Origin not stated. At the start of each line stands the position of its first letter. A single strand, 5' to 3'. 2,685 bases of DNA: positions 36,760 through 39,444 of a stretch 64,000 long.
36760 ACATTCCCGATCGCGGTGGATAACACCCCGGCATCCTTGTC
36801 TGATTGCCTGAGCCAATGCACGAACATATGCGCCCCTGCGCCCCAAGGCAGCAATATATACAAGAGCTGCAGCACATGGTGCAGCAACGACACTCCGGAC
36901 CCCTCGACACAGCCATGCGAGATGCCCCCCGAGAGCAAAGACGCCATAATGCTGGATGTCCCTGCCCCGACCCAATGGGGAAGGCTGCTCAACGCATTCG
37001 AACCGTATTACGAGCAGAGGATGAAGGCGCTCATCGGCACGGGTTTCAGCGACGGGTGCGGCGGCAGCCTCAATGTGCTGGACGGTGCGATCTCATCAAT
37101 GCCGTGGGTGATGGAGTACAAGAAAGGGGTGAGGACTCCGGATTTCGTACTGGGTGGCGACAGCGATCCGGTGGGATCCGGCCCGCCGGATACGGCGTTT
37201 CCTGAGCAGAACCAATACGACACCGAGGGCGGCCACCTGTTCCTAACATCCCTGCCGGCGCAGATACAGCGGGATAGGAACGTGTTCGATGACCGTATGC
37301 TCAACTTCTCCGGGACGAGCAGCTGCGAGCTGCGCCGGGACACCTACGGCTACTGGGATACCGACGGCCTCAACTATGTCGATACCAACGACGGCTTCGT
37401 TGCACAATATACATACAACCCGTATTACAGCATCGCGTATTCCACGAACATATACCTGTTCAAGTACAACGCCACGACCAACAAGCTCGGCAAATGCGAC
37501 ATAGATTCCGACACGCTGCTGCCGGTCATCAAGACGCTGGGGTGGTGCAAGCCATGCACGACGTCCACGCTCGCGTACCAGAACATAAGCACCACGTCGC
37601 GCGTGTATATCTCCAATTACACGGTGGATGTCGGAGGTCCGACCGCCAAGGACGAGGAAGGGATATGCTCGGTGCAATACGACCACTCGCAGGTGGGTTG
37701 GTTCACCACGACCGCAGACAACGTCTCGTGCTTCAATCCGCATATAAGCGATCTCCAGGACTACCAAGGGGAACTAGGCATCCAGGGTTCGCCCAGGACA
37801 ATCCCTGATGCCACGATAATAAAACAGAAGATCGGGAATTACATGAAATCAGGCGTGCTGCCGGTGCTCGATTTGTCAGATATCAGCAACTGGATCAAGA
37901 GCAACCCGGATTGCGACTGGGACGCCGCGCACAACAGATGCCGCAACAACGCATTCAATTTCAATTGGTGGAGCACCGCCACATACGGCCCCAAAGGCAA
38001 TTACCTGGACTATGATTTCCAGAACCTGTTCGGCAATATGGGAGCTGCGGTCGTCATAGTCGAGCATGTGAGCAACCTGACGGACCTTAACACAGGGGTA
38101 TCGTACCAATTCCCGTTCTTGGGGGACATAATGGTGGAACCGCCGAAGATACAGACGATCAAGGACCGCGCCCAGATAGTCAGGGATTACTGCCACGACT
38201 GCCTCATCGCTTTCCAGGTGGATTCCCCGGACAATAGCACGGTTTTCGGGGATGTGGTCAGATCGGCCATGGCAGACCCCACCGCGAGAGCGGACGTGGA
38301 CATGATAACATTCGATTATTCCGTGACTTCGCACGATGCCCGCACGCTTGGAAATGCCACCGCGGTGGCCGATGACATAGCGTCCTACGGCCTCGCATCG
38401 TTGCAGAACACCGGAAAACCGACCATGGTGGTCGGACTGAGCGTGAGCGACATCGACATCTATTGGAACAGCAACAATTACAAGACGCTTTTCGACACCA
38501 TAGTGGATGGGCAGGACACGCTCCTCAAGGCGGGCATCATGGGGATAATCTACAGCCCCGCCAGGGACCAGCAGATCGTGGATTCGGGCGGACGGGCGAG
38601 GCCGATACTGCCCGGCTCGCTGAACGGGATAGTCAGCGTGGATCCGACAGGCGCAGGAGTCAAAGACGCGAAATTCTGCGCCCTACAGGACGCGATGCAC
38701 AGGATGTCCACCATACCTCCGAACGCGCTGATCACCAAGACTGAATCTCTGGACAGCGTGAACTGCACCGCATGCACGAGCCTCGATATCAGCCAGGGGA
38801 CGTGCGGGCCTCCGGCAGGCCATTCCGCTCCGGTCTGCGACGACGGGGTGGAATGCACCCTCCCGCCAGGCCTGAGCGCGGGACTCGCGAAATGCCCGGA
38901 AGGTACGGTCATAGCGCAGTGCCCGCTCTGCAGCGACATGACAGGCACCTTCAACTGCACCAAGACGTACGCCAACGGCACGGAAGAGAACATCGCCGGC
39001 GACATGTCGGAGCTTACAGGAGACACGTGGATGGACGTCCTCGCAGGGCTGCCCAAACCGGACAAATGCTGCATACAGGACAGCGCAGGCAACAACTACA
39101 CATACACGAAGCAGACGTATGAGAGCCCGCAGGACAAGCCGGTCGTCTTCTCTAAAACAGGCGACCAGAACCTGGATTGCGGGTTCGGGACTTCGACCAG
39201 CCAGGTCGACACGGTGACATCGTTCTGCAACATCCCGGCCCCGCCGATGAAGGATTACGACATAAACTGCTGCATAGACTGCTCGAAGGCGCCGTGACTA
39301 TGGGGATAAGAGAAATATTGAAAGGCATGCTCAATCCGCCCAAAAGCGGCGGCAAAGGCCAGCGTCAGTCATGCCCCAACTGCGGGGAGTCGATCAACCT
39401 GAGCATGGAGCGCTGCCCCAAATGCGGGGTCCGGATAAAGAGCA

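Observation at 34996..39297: A giant lipobox-bearing protein with about 55 cysteines and dense N-glycosylation sequons is the terminal cargo-like gene of the MP operon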

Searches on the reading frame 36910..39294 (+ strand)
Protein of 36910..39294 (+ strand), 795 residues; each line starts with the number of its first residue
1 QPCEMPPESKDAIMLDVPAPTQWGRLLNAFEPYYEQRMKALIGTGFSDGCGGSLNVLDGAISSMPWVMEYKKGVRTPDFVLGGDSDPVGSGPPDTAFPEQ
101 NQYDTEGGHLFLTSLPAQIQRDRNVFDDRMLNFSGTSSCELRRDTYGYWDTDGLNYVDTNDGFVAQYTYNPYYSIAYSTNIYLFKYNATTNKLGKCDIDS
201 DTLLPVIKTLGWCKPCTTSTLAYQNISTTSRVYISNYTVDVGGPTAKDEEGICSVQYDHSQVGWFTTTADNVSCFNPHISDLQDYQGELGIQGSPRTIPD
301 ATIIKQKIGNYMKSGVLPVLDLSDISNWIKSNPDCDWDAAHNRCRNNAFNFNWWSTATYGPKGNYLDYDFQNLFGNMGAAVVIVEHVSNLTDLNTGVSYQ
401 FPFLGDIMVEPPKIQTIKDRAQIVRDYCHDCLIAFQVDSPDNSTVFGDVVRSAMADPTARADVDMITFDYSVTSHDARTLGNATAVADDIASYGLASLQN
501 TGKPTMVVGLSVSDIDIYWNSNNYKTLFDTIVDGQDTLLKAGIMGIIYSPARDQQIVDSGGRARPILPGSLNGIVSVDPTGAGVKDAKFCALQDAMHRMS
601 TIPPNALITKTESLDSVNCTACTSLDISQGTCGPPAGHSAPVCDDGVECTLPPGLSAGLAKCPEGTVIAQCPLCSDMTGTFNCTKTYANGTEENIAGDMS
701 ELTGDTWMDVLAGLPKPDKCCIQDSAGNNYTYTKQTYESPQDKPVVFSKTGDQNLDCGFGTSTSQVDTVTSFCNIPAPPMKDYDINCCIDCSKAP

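Call 32: predict_structure(alignment_id=A2)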
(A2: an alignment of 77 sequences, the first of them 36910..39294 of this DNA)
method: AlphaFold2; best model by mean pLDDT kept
length: 795 residues; sequences in the alignment: 77
mean_pLDDT: 80.7   pTM: 0.70
mean pLDDT of the five models: 80.7, 80.1, 78.2, 77.3, 77.1
residues with pLDDT >= 90: 320; 70-90: 284; 50-70: 128; < 50: 63
segments of 3 or more residues with pLDDT < 50: 1-4, 81-92, 95-102, 147-159, 208-217, 348-358
pLDDT, mean of each block of 10 residues (from residue 1): 48 85 88 84 70 84 91 70 46 46 60 80 66 81 64 45 58 89 81 73 55 46 93 88 84 85 73 84 82 85 90 88 93 81 61 46 80 84 97 82 65 93 88 96 97 93 96 75 91 96 95 90 94 90 93 71 57 86 88 87 83 97 90 96 97 97 95 96 88 95 96 95 97 84 71 66 57 63 92 63
secondary structure, 60 per line:
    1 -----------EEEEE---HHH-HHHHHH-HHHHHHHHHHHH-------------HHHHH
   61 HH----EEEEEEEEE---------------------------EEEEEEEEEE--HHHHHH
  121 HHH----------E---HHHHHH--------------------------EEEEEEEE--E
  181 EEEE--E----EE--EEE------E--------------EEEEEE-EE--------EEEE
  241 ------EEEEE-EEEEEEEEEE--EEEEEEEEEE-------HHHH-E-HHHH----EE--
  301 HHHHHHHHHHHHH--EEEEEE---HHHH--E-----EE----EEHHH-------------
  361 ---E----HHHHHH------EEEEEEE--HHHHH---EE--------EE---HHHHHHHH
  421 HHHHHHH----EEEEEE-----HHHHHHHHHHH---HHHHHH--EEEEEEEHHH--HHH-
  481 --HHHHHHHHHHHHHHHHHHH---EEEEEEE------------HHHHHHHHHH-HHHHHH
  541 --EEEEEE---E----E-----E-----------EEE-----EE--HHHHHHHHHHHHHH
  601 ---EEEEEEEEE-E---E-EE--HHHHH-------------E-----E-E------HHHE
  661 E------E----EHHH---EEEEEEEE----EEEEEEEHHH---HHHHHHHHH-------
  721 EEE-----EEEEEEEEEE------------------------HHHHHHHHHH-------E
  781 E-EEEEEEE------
elements in order (helices of 4 or more, strands of 3 or more residues): E12-16 H24-29 H31-42 H56-62 E67-75 E103-112 H115-123 H138-143 E170-177 E180-184 E196-198 E220-225 E237-240 E247-251 E253-262 E265-274 H282-285 H289-292 H301-313 E316-321 H325-328 H369-374 E381-387 H390-394 H413-427 E432-437 H443-453 H457-462 E465-471 H483-501 E505-511 H524-533 H535-540 E543-548 E575-577 H587-600 E604-612 H624-628 E680-687 E692-698 H705-713 E721-723 E729-738 H763-772 E783-789

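Call 36: fold_search(model_id=the predicted structure, library=pdb)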
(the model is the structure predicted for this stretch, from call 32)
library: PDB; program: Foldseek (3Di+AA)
matches with E <= 10: 1316; with E <= 0.001: 235
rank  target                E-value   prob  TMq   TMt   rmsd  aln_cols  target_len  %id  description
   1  3niy_B                4.2e-06  1.00  0.21  0.46   8.4       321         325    9  Crystal structure of native xylanase 10B from Thermotoga petrophila RKU-1 (released 2011-05-04)
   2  5xzu_A                5.2e-06  1.00  0.22  0.45   8.0       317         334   13  Crystal structure of GH10 xylanase from Bispora. sp MEY-1 with xylobiose (released 2018-05-02)
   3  1xyz_A                6.9e-06  1.00  0.21  0.44   8.7       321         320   10  A COMMON PROTEIN FOLD AND SIMILAR ACTIVE SITE IN TWO DISTINCT FAMILIES OF BETA-GLYCANASES (released 1996-01-29)
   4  5xzo_A                8.7e-06  1.00  0.22  0.46   8.5       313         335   12  Crystal structure of GH10 xylanase XYL10C from Bispora. sp MEY-1 (released 2018-01-17)
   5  6gp5_A                1.2e-05  1.00  0.20  0.44   7.6       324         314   14  Beta-1,4-galactanase from Bacteroides thetaiotaomicron (released 2018-12-26)
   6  3niy_A                1.4e-05  1.00  0.21  0.43   8.8       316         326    9  Crystal structure of native xylanase 10B from Thermotoga petrophila RKU-1 (released 2011-05-04)
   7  1nq6                  1.4e-05  1.00  0.19  0.43   8.8       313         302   12  Crystal Structure of the catalytic domain of xylanase A from Streptomyces halstedii JM8 (released 2004-01-21)
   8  1w3h_A                1.7e-05  1.00  0.20  0.41   9.6       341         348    8  The 3-dimensional structure of a thermostable mutant of a xylanase (Xyn10A) from Cellvibrio japonicus (released 2004-09-30)
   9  5m0k_A                1.8e-05  1.00  0.18  0.40   7.1       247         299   14  CRYSTAL STRUCTURE of endo-1,4-beta-xylanase from Cellulomonas flavigena (released 2017-11-29)
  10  6tn6                  1.8e-05  1.00  0.20  0.33  18.8       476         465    8  X-ray structure of the endo-beta-1,4-mannanase from Thermotoga petrophila (released 2020-04-29)
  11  1w2p_A                1.9e-05  1.00  0.22  0.44   9.2       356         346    9  The 3-dimensional structure of a xylanase (Xyn10A) from Cellvibrio japonicus (released 2004-09-30)
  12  1fhl                  1.9e-05  1.00  0.21  0.43   9.3       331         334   12  CRYSTAL STRUCTURE OF BETA-1,4-GALACTANASE FROM ASPERGILLUS ACULEATUS AT 293K (released 2003-06-03)
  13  6gp5_B                1.9e-05  1.00  0.19  0.42   8.2       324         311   14  Beta-1,4-galactanase from Bacteroides thetaiotaomicron (released 2018-12-26)
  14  4k68_A                2.1e-05  1.00  0.19  0.39   6.5       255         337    8  Structure of a novel GH10 endoxylanase retrieved from sugarcane soil metagenome (released 2013-10-23)
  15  1w32_A                2.1e-05  1.00  0.20  0.42   9.3       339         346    8  The 3-dimensional structure of a thermostable mutant of a xylanase (Xyn10A) from Cellvibrio japonicus (released 2004-09-30)
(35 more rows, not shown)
